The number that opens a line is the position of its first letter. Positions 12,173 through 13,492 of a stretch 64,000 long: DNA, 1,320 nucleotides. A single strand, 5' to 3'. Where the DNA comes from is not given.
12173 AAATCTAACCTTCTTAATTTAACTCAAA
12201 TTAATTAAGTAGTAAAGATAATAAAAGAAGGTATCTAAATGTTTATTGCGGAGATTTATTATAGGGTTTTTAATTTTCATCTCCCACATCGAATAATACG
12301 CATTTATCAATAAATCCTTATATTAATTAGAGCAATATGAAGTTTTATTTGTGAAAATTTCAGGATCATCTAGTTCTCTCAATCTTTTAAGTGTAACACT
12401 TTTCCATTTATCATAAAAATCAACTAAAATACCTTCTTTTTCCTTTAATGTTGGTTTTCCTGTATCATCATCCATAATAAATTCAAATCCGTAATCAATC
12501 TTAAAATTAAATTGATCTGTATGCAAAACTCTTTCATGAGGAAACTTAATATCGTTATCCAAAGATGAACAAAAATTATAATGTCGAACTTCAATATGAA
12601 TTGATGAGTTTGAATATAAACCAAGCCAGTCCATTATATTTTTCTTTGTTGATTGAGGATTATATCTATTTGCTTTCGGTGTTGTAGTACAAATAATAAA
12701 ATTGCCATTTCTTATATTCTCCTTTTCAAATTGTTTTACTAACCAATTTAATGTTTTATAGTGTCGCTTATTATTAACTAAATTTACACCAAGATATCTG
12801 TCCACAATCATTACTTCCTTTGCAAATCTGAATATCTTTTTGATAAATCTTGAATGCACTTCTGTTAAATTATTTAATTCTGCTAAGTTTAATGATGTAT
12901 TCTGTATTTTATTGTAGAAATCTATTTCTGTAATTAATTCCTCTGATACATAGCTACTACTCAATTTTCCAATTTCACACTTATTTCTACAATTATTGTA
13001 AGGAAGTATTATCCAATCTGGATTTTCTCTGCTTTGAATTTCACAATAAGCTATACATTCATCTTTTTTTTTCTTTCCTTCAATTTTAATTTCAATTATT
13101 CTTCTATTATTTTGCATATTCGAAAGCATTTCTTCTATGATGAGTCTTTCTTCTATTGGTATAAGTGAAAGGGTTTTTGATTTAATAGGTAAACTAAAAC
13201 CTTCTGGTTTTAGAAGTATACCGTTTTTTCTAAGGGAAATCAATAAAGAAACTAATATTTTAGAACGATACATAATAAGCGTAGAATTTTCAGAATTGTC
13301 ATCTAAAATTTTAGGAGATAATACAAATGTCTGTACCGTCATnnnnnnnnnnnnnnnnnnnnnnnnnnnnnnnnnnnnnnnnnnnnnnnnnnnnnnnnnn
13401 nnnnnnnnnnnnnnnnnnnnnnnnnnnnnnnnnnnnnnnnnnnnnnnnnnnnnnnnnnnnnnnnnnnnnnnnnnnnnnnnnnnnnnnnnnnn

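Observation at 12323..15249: ABC-ATPase plus Cys4 partner resembles Septu/PARIS-type pairs, but with a W in the HNH histidine position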

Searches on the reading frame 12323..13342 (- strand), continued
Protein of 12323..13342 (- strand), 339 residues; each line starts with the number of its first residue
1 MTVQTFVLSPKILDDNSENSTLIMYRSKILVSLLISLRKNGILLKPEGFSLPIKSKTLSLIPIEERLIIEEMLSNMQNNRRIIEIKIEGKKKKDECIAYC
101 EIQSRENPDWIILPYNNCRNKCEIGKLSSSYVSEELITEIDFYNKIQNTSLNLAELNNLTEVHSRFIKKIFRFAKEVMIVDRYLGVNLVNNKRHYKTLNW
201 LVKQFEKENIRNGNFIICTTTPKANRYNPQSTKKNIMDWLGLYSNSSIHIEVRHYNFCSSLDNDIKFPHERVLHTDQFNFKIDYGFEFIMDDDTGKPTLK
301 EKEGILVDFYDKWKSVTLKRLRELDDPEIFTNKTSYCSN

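Call 44: search_protein_families(library=padloc, alignment_id=A2, max_evalue=1)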
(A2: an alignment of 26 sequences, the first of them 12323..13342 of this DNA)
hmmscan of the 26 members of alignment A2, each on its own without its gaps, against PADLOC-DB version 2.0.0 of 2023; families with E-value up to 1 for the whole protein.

A. member 1, window:12323-13342:- (339 aa): 0 families

B. families by the number of members that match (of 26 scanned): 5 families
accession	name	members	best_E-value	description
PDLC03880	NsnC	7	1.4e-05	-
PDLC02508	BrxL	1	8.9e-05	BrxL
PDLC01032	Csx1/Csm6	1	0.00013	CARF+HEPN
PDLC04142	capH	1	0.026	capH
PDLC02932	PRTase_III-A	1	0.034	-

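Call 50: find_related_loci(query=A5, collection=metagenome_contigs, flank=10000)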
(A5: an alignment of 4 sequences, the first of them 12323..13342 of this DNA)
Query A5 (339 aa) in metagenome_contigs; peptide patterns used: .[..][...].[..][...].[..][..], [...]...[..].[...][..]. (x = any residue, [..] = any of these).
74 stretches matched a pattern; 1 encode a relative of the query (tblastn E <= 1e-3); 1 distinct loci.
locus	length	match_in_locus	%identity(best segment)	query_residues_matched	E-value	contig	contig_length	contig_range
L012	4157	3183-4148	31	3-324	7e-33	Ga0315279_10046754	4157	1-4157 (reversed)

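Call 51: search_protein_families(library=padloc, proteins=[P0005, P0006, P0010, P0011, P0013, P0014, P0016, P0020, P0025, P0030], max_evalue=1)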
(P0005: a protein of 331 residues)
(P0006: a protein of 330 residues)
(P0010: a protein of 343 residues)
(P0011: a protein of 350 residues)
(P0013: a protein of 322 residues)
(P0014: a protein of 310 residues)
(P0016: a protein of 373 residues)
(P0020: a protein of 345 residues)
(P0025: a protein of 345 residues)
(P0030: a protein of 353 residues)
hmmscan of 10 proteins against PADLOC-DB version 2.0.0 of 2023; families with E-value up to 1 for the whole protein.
P0005 (331 aa): 0 families

P0006 (330 aa): 0 families

P0010 (343 aa): 1 family
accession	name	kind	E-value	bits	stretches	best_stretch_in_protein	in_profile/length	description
PDLC03880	NsnC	-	0.00016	19.4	2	157-184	120-147/242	-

P0011 (350 aa): 1 family
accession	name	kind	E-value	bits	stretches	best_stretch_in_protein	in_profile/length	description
PDLC03880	NsnC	-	0.0032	15.2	1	173-209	126-153/242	-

P0013 (322 aa): 0 families

P0014 (310 aa): 0 families

P0016 (373 aa): 1 family
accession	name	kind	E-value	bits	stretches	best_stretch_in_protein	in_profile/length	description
PDLC03880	NsnC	-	0.00014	19.6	1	181-319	126-230/242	-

P0020 (345 aa): 0 families

P0025 (345 aa): 1 family
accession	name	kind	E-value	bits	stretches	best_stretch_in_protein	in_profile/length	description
PDLC03880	NsnC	-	0.0064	14.2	1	260-321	174-235/242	-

P0030 (353 aa): 1 family
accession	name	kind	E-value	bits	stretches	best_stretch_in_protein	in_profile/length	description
PDLC03880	NsnC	-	0.0013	16.4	1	174-313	127-232/242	-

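Call 67: list_cluster_members(proteins=[P0004, P0003, P0006, P0008, P0010, P0011, P0013, P0016, P0020, P0025])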
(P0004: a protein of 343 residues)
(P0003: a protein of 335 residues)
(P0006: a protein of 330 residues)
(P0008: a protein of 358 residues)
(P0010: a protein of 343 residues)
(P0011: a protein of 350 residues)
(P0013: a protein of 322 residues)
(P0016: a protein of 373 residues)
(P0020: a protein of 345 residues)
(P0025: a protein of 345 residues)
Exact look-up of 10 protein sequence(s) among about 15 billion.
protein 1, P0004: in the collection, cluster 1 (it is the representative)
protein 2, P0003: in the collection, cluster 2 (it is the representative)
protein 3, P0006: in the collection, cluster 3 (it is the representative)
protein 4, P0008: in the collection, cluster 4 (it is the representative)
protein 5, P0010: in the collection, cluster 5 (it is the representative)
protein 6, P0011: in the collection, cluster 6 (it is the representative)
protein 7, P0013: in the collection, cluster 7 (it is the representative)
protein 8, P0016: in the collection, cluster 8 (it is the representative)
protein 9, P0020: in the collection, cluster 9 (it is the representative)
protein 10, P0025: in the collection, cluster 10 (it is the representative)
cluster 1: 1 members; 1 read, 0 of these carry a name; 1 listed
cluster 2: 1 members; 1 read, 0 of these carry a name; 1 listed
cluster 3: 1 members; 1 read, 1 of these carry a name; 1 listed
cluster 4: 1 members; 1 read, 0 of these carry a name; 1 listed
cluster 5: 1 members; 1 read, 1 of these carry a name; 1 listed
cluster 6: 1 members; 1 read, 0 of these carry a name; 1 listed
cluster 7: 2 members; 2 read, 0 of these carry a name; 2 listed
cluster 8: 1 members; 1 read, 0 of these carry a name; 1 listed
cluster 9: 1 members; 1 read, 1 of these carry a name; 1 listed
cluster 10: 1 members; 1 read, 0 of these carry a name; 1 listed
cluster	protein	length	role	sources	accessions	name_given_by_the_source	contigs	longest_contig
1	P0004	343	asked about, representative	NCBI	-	-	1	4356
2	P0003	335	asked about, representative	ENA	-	-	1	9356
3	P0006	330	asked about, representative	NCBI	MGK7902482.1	MAG: hypothetical protein AB4352_13895 [Hormoscilla sp.]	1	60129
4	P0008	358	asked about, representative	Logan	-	-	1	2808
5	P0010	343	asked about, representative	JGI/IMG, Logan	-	hypothetical protein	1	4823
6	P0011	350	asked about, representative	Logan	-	-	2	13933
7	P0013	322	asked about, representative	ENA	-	-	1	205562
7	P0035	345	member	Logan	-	-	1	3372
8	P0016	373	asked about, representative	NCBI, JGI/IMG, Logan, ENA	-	-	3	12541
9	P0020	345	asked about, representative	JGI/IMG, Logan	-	hypothetical protein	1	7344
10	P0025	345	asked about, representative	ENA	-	-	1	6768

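Call 71: search_protein_families(library=pfam, proteins=[L010:871-1848:-, L010:3336-4040:+, L010:4809-5612:-, L010:11539-12564:-, L010:14197-15507:+, L009:2266-3084:+, L009:4095-5132:+, L008:4480-5811:-, L008:9270-10694:-, L008:12133-15387:-], max_evalue=0.001)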
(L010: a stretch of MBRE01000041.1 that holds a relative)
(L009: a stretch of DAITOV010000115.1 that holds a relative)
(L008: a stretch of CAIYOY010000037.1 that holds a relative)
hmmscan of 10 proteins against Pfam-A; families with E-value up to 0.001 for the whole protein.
L010:871-1848:- (325 aa): 0 families

L010:3336-4040:+ (234 aa): 2 families
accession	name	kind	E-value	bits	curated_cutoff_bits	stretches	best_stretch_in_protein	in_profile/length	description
PF06114.19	Peptidase_M78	-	4.6e-09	36.6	22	1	96-205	43-122/123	IrrE N-terminal-like domain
PF10263.15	SprT-like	-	8.2e-05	22.9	25.6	1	76-113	38-79/108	SprT-like family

L010:4809-5612:- (267 aa): 1 family
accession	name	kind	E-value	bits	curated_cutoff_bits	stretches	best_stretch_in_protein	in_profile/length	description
PF13267.11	DUF4058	-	1.6e-104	349.2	25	1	1-257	1-253/254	Protein of unknown function (DUF4058)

L010:11539-12564:- (341 aa): 5 families
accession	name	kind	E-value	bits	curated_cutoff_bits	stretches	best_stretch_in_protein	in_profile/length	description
PF07991.19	KARI_N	-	7.8e-79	263.4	20.6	1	24-187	2-165/165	Acetohydroxy acid isomeroreductase, NADPH-binding domain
PF01450.25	KARI_C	-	1.2e-65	220.6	29.1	1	193-336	1-144/144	Ketol-acid reductoisomerase, C-terminal domain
PF02826.25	2-Hacid_dh_C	-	1.5e-08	34.7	25.1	1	16-96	26-107/178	D-isomer specific 2-hydroxyacid dehydrogenase, NAD binding domain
PF03807.23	F420_oxidored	-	1.9e-08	35.2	21.6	1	28-112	1-87/94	NADP oxidoreductase coenzyme F420-dependent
PF03446.21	NAD_binding_2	-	2.4e-06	28.1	21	1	28-113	1-89/161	NAD binding domain of 6-phosphogluconate dehydrogenase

L010:14197-15507:+ (436 aa): 2 families
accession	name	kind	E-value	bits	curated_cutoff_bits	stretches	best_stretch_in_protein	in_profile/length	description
PF03372.29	Exo_endo_phos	-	5e-21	75.9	24.5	1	221-424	2-225/225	Endonuclease/Exonuclease/phosphatase family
PF23226.1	Exo_endo_phos_PGAP2IP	-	0.00074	19.3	27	0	232-377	35-177/239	PGAP2IP, C-terminal nuclease-like domain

L009:2266-3084:+ (272 aa): 2 families
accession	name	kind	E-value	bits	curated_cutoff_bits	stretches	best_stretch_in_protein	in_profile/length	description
PF07596.16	SBP_bac_10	-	7.4e-09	36.5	23.3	1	62-90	2-30/268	Protein of unknown function (DUF1559)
PF07963.17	N_methyl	-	2.3e-08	33.7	21.2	1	33-57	3-27/27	Prokaryotic N-terminal methylation motif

L009:4095-5132:+ (345 aa): 0 families

L008:4480-5811:- (443 aa): 3 families
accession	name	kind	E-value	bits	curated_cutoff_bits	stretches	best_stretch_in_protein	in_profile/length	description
PF22725.1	GFO_IDH_MocA_C3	-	5.9e-31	107.5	27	1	233-354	1-123/124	GFO/IDH/MocA C-terminal domain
PF01408.29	GFO_IDH_MocA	-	2.9e-27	96.2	24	1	107-219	1-114/120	Oxidoreductase family, NAD-binding Rossmann fold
PF02894.22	GFO_IDH_MocA_C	-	1.6e-24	87.3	22.9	1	238-440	2-218/218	Oxidoreductase family, C-terminal alpha/beta domain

L008:9270-10694:- (474 aa): 15 families
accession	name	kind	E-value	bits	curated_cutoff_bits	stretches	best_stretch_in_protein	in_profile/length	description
PF07992.20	Pyr_redox_2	-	2.5e-59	201.6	26.1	1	7-328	2-291/291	Pyridine nucleotide-disulphide oxidoreductase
PF02852.28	Pyr_redox_dim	-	1.5e-39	135.1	25.3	1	347-456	1-110/110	Pyridine nucleotide-disulphide oxidoreductase, dimerisation domain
PF00070.33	Pyr_redox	-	2.7e-22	79.5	22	1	177-251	2-78/82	Pyridine nucleotide-disulphide oxidoreductase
PF12831.13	FAD_oxidored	-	7.6e-10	39.1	27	1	7-48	1-42/416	FAD dependent oxidoreductase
PF01134.28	GIDA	-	6.7e-08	32.4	22.1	1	8-64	2-54/391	Glucose inhibited division protein A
PF13738.12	Pyr_redox_3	-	3.3e-07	30.3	30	1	160-302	149-294/305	Pyridine nucleotide-disulphide oxidoreductase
PF13450.12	NAD_binding_8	-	4.1e-06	27.4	21.9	1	10-45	1-36/68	NAD(P)-binding Rossmann-like domain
PF00890.30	FAD_binding_2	-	4.9e-06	26.4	20.4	1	8-42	2-36/414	FAD binding domain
PF03486.20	HI0933_like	-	8.9e-06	25.8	50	1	7-41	2-36/244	HI0933-like protein Rossmann domain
PF01262.27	AlaDh_PNT_C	-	1.2e-05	25.3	23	0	6-38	29-61/214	Alanine dehydrogenase/PNT, C-terminal domain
PF13434.12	Lys_Orn_oxgnase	-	1.9e-05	24.4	21.3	0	122-189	130-203/339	L-lysine 6-monooxygenase/L-ornithine 5-monooxygenase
PF01946.23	Thi4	-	0.00036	20.3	26.2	0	4-46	16-59/235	Thi4 family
PF03721.20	UDPG_MGDP_dh_N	-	0.00058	19.9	27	0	178-207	4-33/187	UDP-glucose/GDP-mannose dehydrogenase family, NAD binding domain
PF01266.30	DAO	-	0.00066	19.8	27.9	0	8-41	2-35/353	FAD dependent oxidoreductase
PF02737.24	3HCDH_N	-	0.00077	19.9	22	0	179-235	4-61/180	3-hydroxyacyl-CoA dehydrogenase, NAD binding domain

L008:12133-15387:- (1084 aa): 4 families
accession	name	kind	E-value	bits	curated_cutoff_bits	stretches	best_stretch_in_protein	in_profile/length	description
PF10282.15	Lactonase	-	5.7e-07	29.5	21.7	1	37-189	145-317/344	Lactonase, 7-bladed beta-propeller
PF25174.1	Beta-prop_THOC3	-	3.8e-06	26.6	305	1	40-177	94-228/272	THOC3 beta-propeller domain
PF25175.1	Beta-prop_WDR5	-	0.00035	20.4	250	1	35-182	53-199/296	WDR5 beta-propeller domain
PF03150.19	CCP_MauG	-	0.00043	21.4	25.6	0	476-565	8-76/149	Di-haem cytochrome c peroxidase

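Call 73: fold_search(model_id=the predicted structure, library=pdb)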
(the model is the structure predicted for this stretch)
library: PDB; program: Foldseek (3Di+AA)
matches with E <= 10: 915; with E <= 0.001: 0
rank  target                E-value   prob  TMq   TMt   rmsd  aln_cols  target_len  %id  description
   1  3edm_B                3.9e-03  0.57  0.18  0.24  18.8       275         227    7  Crystal structure of a short chain dehydrogenase from Agrobacterium tumefaciens (released 2008-09-30)
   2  6ohp_B                5.2e-03  0.99  0.22  0.14   6.4       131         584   17  Structure of compound 1 (halopemide) bound human Phospholipase D2 catalytic domain (released 2020-02-19)
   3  6ohp_A                5.2e-03  0.99  0.22  0.14   6.3       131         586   18  Structure of compound 1 (halopemide) bound human Phospholipase D2 catalytic domain (released 2020-02-19)
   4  6oho_A                7.4e-03  0.99  0.22  0.14   6.4       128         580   16  Structure of human Phospholipase D2 catalytic domain (released 2020-02-19)
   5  6ohp_D                7.9e-03  0.98  0.22  0.14   6.4       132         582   17  Structure of compound 1 (halopemide) bound human Phospholipase D2 catalytic domain (released 2020-02-19)
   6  2ymb_A                8.3e-03  0.95  0.23  0.44   6.1       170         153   18  Structures of MITD1 (released 2012-10-24)
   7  6vw9_A                8.3e-03  0.44  0.17  0.24  15.5       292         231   10  C-terminal regulatory domain of the chloride transporter KCC-1 from C. elegans, proteolyzed during crystallization (released 2020-07-15)
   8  6ohp_C                1.2e-02  0.97  0.22  0.14   6.4       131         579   17  Structure of compound 1 (halopemide) bound human Phospholipase D2 catalytic domain (released 2020-02-19)
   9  6ohs_A                1.3e-02  0.98  0.22  0.14   6.3       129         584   17  Structure of compound 3 (ML299) bound human Phospholipase D2 catalytic domain (released 2020-02-19)
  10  6ypz_BBB              1.5e-02  0.20  0.15  0.19  20.0       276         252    8  Promiscuous Reductase LugOII Catalyzes Keto-reduction at C1 during Lugdunomycin Biosynthesis (released 2020-09-16)
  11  7tth_A                1.6e-02  0.25  0.18  0.09  17.4       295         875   12  Human potassium-chloride cotransporter 1 in inward-open state (released 2022-06-29)
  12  6ohm_A                2.6e-02  0.96  0.22  0.14   6.4       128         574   16  Structure of tungstate bound human Phospholipase D2 catalytic domain (released 2020-02-19)
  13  7aio_B                2.7e-02  0.30  0.18  0.08  16.8       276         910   10  Structure of Human Potassium Chloride Transporter KCC3 S45D/T940D/T997D in NaCl (Subclass) (released 2021-06-02)
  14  7s2m_A                2.7e-02  0.16  0.15  0.18  18.5       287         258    9  Crystal structure of sulfonamide resistance enzyme Sul3 in complex with 6-hydroxymethylpterin (released 2023-05-03)
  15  6yq0_AAA              2.9e-02  0.15  0.15  0.19  19.9       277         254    9  Promiscuous Reductase LugOII Catalyzes Keto-reduction at C1 during Lugdunomycin Biosynthesis (released 2020-09-16)
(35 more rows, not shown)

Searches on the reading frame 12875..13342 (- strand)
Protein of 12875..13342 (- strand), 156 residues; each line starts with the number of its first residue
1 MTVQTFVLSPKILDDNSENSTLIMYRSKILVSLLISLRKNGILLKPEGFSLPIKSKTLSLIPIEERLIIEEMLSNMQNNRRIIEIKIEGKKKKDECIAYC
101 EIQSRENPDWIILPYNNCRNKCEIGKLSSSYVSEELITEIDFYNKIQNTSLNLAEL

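Call 65: predict_structure(alignment_id=A6)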
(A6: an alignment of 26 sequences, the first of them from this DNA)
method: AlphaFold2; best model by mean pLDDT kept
length: 156 residues; sequences in the alignment: 26
mean_pLDDT: 85.6   pTM: 0.79
mean pLDDT of the five models: 85.6, 85.3, 82.6, 81.5, 76.6
residues with pLDDT >= 90: 68; 70-90: 76; 50-70: 9; < 50: 3
segments of 3 or more residues with pLDDT < 50: none
pLDDT, mean of each block of 10 residues (from residue 1): 86 86 91 90 91 83 94 94 88 80 92 85 80 88 78 52
secondary structure, 60 per line:
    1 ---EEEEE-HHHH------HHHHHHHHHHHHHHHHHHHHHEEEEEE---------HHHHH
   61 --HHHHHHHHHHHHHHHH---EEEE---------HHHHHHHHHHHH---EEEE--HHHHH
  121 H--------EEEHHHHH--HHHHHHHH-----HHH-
elements in order: E4-8 H10-13 H20-40 E41-46 H56-60 H63-78 E82-85 H95-106 E110-113 H116-121 E130-132 H133-137 H140-147
